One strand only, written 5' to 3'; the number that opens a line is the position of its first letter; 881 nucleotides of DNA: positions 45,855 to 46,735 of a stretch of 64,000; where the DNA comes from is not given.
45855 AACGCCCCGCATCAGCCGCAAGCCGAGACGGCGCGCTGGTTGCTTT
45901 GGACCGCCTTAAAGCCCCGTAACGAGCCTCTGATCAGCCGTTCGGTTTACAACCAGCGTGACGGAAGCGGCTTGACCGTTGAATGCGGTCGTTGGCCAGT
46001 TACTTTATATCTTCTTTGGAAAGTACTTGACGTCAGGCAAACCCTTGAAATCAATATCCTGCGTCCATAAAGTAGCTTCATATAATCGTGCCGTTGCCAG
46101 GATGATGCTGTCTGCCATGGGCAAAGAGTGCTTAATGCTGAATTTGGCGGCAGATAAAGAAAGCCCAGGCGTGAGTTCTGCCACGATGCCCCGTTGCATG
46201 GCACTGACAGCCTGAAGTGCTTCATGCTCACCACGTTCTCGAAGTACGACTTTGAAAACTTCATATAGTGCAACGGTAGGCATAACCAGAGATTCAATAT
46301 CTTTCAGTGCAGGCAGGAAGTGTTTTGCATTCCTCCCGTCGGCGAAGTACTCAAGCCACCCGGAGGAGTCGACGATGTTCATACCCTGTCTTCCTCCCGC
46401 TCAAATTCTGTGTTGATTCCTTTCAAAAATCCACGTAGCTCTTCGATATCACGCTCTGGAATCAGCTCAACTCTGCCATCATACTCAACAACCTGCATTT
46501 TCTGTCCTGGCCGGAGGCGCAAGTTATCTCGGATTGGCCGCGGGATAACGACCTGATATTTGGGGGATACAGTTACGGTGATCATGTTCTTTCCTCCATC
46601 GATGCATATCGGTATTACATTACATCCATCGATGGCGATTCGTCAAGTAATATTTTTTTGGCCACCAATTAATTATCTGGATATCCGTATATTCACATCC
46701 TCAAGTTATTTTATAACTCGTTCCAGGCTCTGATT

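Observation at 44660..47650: Decayed mobile islet between mutS2 and the trehalose locus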

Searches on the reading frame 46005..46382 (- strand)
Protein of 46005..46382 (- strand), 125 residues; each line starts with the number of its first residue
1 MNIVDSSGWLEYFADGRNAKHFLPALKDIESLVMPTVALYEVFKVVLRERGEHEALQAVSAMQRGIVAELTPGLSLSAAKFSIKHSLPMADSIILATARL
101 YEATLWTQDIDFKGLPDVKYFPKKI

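Call 3: search_protein_families(library=pfam, proteins=[window:46005-46382:-], max_evalue=0.01)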
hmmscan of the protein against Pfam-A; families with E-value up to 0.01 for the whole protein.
window:46005-46382:- (125 aa): 1 family
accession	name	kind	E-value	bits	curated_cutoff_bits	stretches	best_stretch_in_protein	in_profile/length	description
PF01850.27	PIN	-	2.5e-14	54.3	23.6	1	3-114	2-116/120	PIN domain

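Call 6: search_protein_families(library=ncbifam, proteins=[window:46005-46382:-], max_evalue=1)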
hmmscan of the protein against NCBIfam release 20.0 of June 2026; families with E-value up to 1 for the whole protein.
window:46005-46382:- (125 aa): 3 families
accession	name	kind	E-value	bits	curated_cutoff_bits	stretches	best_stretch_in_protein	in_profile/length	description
NF047959.1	TA_toxin_VapC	equivalog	0.00039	20.5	80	1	3-114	2-118/125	type II toxin-antitoxin system VapC family toxin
TIGR00028.1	Mtu_PIN_fam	subfamily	0.062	13.5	73.6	1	52-117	63-134/143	TA system VapC family ribonuclease toxin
NF007107.1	PRK09556.1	equivalog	0.11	11.5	497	1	10-39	85-114/469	hexose-6-phosphate:phosphate antiporter UhpT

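Call 66: find_homologous_proteins(query=window:46005-46382:-, max_evalue=1e-10)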
Query window:46005-46382:- (125 aa): 7986 proteins with E <= 1e-10 among 8000 candidates; the best 120 are listed.
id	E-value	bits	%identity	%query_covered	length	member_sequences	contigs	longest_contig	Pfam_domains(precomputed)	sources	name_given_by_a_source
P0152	5.4e-71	254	94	100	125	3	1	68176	PF01850.28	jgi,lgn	jgi:predicted nucleic acid-binding protein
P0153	1.1e-64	234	86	99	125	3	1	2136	PF01850.28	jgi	-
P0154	5.4e-63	228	85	99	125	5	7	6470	PF01850.28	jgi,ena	jgi:predicted nucleic acid-binding protein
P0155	2.5e-54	201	73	99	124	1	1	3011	PF01850.28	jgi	-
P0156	6.6e-54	199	73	99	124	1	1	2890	PF01850.28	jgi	-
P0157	1.3e-53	198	75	98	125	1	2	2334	PF01850.28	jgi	-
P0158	1.3e-53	198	75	98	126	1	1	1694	PF01850.28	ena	-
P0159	1.4e-53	198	75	99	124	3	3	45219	PF01850.28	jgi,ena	-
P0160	3.1e-53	197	73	99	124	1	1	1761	PF01850.28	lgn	-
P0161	1.7e-52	195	75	99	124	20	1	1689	PF01850.28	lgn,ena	-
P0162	1.7e-52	195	71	99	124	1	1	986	PF01850.28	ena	-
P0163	2.4e-52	194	75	99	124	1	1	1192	PF01850.28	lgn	-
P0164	2.6e-52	194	72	99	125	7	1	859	PF01850.28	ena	-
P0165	3.4e-52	194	73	99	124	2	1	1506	PF01850.28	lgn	-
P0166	3.4e-52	194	74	99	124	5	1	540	PF01850.28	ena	-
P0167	4.3e-52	193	73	99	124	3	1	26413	PF01850.28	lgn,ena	-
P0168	4.5e-52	193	71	99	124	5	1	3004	PF01850.28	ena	-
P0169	4.6e-52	193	72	99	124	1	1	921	PF01850.28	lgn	-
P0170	6.3e-52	193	73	99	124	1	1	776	PF01850.28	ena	-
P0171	6.7e-52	193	72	98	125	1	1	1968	PF01850.28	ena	-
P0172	9.0e-52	192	69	99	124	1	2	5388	PF01850.28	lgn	-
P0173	1.1e-51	192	73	99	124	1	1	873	PF01850.28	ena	-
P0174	1.3e-51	192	72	99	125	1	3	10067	PF01850.28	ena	-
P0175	1.8e-51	191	73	99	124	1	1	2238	PF01850.28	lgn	-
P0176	1.9e-51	191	74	99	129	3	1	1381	PF01850.28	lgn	-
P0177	2.3e-51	191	70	99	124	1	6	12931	PF01850.28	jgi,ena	-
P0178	2.4e-51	191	70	99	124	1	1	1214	PF01850.28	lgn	-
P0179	3.1e-51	191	73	99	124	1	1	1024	PF01850.28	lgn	-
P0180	3.1e-51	191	71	99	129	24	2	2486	PF01850.28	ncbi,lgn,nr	ncbi:MAG: type II toxin-antitoxin system VapC family toxin [Kiritimatiellae bacterium]|nr:type II to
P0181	3.5e-51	190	73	99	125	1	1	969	PF01850.28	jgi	jgi:predicted nucleic acid-binding protein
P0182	4.3e-51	190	72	99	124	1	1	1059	PF01850.28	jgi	-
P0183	4.5e-51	190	70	99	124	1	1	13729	PF01850.28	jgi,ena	-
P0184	4.5e-51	190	73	99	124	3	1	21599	PF01850.28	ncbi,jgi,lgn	-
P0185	4.6e-51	190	73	99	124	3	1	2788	PF01850.28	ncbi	-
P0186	5.0e-51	190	72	99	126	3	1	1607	PF01850.28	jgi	jgi:predicted nucleic acid-binding protein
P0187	6.2e-51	190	69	99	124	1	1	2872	PF01850.28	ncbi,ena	-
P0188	6.3e-51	190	70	99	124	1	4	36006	PF01850.28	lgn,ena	-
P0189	6.4e-51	190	72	99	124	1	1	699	PF01850.28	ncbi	-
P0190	6.8e-51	189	71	99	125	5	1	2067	PF01850.28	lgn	-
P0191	1.1e-50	189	71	99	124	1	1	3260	PF01850.28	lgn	-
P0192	1.2e-50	189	71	99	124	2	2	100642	PF01850.28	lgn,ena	-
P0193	1.7e-50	188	72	99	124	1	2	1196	PF01850.28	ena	-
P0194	1.9e-50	188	73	99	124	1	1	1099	PF01850.28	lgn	-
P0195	2.0e-50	188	69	99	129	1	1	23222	PF01850.28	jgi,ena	jgi:toxin FitB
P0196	2.2e-50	188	71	99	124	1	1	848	PF01850.28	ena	-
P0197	2.4e-50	188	71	99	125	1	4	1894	PF01850.28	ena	-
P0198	2.5e-50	188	69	99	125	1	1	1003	PF01850.28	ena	-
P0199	3.0e-50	187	72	98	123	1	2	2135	PF01850.28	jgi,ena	-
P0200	3.2e-50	187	69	99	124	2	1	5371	PF01850.28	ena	-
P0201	3.3e-50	187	69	99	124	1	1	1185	PF01850.28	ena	-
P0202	4.6e-50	187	69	99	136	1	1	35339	PF01850.28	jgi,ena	-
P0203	6.0e-50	186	71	98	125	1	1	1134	PF01850.28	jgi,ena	-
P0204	6.0e-50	186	69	99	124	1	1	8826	PF01850.28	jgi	-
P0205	6.3e-50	186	69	99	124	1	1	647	PF01850.28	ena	-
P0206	7.3e-50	186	69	99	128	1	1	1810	PF01850.28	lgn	-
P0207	8.8e-50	186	68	99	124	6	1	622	PF01850.28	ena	-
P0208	1.1e-49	186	70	99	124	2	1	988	PF01850.28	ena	-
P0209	1.2e-49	185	69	99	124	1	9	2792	PF01850.28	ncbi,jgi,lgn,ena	-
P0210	1.2e-49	185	69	99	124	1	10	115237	PF01850.28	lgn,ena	-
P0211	1.2e-49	185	69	99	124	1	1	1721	PF01850.28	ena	-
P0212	1.2e-49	185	70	99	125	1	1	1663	PF01850.28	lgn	-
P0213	1.3e-49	185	68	99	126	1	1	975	PF01850.28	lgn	-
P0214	1.4e-49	185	67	99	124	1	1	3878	PF01850.28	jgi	jgi:predicted nucleic acid-binding protein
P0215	1.4e-49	185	71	98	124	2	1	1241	PF01850.28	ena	-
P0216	1.6e-49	185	69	99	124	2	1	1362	PF01850.28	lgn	-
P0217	1.7e-49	185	69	99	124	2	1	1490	PF01850.28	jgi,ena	-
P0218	1.7e-49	185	70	99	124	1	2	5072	PF01850.28,PF18480.8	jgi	-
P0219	1.7e-49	185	71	99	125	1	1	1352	PF01850.28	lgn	-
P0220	2.0e-49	185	68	98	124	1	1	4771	PF01850.28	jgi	jgi:predicted nucleic acid-binding protein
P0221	2.3e-49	184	71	99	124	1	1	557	PF01850.28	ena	-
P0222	2.4e-49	184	71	99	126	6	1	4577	PF01850.28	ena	-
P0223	2.4e-49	184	71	98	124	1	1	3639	PF01850.28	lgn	-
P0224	2.6e-49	184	68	99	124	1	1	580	PF01850.28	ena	-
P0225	3.1e-49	184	69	99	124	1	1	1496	PF01850.28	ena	-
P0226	3.1e-49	184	68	99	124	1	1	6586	PF01850.28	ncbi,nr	ncbi:MAG: type II toxin-antitoxin system VapC family toxin [bacterium]|nr:type II toxin-antitoxin sy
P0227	3.2e-49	184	69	99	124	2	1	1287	PF01850.28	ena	-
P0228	3.2e-49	184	69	99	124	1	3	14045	PF01850.28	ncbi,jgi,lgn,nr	ncbi:MAG: type II toxin-antitoxin system VapC family toxin [Lentisphaerae bacterium]|nr:type II toxi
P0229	3.2e-49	184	69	99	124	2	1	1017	PF01850.28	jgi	jgi:predicted nucleic acid-binding protein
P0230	3.7e-49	184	72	98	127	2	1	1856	PF01850.28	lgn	-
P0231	4.2e-49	184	69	100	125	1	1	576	PF01850.28,PF18480.8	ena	-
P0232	4.6e-49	184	70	98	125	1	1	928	PF01850.28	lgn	-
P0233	4.6e-49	184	69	98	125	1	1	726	PF01850.28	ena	-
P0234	6.2e-49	183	70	99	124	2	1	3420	PF01850.28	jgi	jgi:predicted nucleic acid-binding protein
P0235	6.3e-49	183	69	99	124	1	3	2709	PF01850.28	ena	-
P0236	6.4e-49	183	67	99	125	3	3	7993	PF01850.28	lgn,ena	-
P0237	6.4e-49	183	71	99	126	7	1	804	PF01850.28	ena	-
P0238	6.5e-49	183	68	98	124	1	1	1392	PF01850.28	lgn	-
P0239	7.0e-49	183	68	99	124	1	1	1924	PF01850.28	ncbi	-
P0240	8.5e-49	183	69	99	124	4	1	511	PF01850.28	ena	-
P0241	8.7e-49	183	69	99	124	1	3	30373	PF01850.28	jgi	-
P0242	8.8e-49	183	69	99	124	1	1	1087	PF01850.28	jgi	-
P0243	9.0e-49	183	69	99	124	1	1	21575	PF01850.28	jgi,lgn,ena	-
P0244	9.0e-49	183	70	98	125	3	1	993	PF01850.28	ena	-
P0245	1.1e-48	182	69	99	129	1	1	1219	PF01850.28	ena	-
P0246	1.1e-48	182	67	99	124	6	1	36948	PF01850.28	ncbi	-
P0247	1.1e-48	182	68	99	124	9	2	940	PF01850.28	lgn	-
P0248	1.1e-48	182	68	99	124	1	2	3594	PF01850.28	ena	-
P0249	1.2e-48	182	71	99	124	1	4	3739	PF01850.28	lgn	-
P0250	1.2e-48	182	69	99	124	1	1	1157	PF01850.28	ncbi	-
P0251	1.3e-48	182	69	99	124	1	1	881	PF01850.28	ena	-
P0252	1.4e-48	182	69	98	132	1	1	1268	PF01850.28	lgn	-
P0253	1.5e-48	182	67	99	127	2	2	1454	PF01850.28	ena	-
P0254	1.6e-48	182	69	99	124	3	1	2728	PF01850.28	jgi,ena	-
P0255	1.6e-48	182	69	99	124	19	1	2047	PF01850.28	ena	-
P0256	1.6e-48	182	67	99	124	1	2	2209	PF01850.28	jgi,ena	-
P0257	1.7e-48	182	68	98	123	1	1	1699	PF01850.28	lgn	-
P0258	1.7e-48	182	69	99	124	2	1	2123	PF01850.28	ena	-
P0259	1.7e-48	182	69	99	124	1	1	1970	PF01850.28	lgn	-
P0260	1.8e-48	182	70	99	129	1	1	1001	PF01850.28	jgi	-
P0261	2.3e-48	181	68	99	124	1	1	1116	PF01850.28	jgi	jgi:predicted nucleic acid-binding protein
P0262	2.3e-48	181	69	98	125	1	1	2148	PF01850.28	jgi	-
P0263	2.3e-48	181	69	99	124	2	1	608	PF01850.28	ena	-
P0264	2.3e-48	181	68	99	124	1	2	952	PF01850.28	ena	-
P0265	2.3e-48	181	69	99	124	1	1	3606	PF01850.28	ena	-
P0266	2.3e-48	181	69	99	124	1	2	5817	PF01850.28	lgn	-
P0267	2.4e-48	181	68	99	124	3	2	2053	PF01850.28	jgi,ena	-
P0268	2.4e-48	181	68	99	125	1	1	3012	PF01850.28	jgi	-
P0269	2.5e-48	181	69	99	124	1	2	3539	PF01850.28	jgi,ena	-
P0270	2.5e-48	181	67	99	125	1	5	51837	PF01850.28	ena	-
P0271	2.5e-48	181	69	99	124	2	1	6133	PF01850.28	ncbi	ncbi:MAG: type II toxin-antitoxin system VapC family toxin [Verrucomicrobiota bacterium]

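Call 68: find_encoding_contigs(protein=P0152, flank=6000, max_places=4)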
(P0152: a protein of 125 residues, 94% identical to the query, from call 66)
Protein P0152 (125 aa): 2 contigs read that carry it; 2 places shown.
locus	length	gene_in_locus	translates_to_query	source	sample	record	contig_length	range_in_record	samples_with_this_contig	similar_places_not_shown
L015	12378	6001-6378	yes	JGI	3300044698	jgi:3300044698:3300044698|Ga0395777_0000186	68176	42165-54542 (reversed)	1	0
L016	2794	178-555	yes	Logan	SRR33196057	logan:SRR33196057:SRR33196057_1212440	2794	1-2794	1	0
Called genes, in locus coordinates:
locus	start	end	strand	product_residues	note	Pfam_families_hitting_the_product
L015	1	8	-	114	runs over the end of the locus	PF04986:Y2_Tnp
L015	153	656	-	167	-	PF02899:Phage_int_SAM_1 (weak), PF13495:Phage_int_SAM_4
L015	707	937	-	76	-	-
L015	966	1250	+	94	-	-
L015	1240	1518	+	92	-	-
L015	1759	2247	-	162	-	PF01548:DEDD_Tnp_IS110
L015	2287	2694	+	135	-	-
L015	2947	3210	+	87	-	PF04014:MazE_antitoxin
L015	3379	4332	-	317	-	PF04986:Y2_Tnp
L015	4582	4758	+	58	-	PF09720:Unstab_antitox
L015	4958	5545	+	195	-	PF01339:CheB_methylest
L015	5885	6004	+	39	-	-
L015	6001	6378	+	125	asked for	PF01850:PIN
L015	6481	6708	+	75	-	PF02604:PhdYeFM_antitox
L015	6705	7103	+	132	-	PF01850:PIN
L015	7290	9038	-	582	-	PF00595:PDZ (weak), PF13180:PDZ_2 (weak), PF17820:PDZ_6, PF03572:Peptidase_S41, PF28547:CHD_PDZ-protease (faint)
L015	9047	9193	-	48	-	-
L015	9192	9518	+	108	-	PF02416:TatA_B_E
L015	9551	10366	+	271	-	PF00902:TatC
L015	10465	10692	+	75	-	-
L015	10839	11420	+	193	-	PF00702:Hydrolase (weak), PF13242:Hydrolase_like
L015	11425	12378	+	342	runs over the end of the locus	PF00294:PfkB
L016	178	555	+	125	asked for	PF01850:PIN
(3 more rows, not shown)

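Call 69: find_encoding_contigs(protein=P0154, flank=5000, max_places=5)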
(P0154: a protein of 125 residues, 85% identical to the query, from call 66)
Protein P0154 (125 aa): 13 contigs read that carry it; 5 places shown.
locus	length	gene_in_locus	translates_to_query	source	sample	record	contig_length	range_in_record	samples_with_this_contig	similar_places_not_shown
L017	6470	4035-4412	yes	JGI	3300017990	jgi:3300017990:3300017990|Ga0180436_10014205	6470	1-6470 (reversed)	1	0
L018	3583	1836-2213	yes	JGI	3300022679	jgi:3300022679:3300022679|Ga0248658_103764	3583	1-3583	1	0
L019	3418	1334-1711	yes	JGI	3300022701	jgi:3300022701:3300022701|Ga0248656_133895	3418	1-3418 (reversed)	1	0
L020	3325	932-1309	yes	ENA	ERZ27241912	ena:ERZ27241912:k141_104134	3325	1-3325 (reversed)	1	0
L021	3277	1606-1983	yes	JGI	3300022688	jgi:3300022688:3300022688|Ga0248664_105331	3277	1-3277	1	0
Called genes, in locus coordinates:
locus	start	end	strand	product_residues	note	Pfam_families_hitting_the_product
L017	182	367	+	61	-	-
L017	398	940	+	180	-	-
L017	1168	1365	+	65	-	PF09957:VapB_antitoxin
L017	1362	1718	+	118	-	PF01850:PIN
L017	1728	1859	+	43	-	-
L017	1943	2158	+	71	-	PF01402:RHH_1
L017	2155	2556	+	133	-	PF13470:PIN_3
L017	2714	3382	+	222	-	PF00857:Isochorismatase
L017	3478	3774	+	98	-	-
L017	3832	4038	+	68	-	PF04014:MazE_antitoxin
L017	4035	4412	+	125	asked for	PF01850:PIN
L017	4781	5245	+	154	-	PF19502:DUF6036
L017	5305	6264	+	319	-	PF03372:Exo_endo_phos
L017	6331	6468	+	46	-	?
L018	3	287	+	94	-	?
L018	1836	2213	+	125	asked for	PF01850:PIN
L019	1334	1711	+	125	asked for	PF01850:PIN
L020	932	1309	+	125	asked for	PF01850:PIN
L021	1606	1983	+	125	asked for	PF01850:PIN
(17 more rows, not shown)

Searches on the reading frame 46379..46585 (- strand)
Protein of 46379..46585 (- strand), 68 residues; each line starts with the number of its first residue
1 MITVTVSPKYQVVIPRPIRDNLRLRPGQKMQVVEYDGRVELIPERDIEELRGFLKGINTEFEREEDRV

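Call 3: search_protein_families(library=pfam, proteins=[window:46379-46585:-], max_evalue=0.01)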
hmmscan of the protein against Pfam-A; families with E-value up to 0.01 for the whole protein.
window:46379-46585:- (68 aa): 1 family
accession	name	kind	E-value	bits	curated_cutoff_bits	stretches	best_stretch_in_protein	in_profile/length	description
PF04014.23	MazE_antitoxin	-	2.2e-08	34.4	24.7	1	3-47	1-46/48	Antidote-toxin recognition MazE, bacterial antitoxin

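Call 6: search_protein_families(library=ncbifam, proteins=[window:46379-46585:-], max_evalue=1)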
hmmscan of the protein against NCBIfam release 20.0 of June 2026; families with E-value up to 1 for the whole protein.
window:46379-46585:- (68 aa): 5 families
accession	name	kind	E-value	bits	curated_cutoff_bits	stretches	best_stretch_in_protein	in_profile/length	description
TIGR01439.1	lp_hng_hel_AbrB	domain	3.7e-13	49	28.3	1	3-45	1-44/44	transcriptional regulator, AbrB family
NF040962.1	near_HgcAB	equivalog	2e-05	24.3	70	1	4-36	8-40/70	HgcAB-associated protein HgcC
NF007429.0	PRK09974.1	equivalog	0.00068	19.5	125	1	4-65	15-80/114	type II toxin-antitoxin system PrlF family antitoxin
TIGR02851.1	spore_V_T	equivalog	0.0063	16.4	235.9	1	11-56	14-60/180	stage V sporulation protein T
NF050106.1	TA_MazE_antitoxin_Deino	equivalog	0.011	15.9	65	1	11-43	2-34/65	type II toxin-antitoxin system MazE family antitoxin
